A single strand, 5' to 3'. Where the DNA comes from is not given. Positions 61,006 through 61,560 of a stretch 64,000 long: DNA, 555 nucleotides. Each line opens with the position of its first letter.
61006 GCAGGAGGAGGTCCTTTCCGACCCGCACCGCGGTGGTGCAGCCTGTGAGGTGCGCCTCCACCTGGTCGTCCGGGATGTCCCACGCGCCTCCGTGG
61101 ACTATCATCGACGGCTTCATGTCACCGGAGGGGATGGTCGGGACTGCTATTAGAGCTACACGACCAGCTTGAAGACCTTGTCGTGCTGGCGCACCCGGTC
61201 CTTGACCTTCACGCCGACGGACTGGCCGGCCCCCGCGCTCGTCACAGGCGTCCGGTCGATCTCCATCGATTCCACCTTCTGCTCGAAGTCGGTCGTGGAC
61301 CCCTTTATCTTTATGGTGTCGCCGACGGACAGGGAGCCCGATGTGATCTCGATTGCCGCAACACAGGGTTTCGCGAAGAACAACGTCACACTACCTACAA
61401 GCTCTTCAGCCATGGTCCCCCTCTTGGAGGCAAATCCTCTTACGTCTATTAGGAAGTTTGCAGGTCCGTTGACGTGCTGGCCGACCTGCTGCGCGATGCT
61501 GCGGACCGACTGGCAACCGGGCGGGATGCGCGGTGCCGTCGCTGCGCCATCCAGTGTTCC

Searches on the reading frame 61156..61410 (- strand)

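Call 26: search_protein_families(library=pfam, proteins=[window:61156-61410:-], max_evalue=0.01)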
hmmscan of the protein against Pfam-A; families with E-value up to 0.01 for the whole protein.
window:61156-61410:- (84 aa): 3 families
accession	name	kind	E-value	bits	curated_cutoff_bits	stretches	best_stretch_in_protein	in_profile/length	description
PF03144.31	GTP_EFTU_D2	-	4.7e-07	30.6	30.3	1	18-70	4-59/73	Elongation factor Tu domain 2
PF22042.2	EF-G_D2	-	0.00022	21.7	27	1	16-68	17-69/84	Elongation factor G domain 2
PF14578.12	GTP_EFTU_D4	-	0.0033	17.7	23.8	1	13-75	16-78/86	Elongation factor Tu domain 4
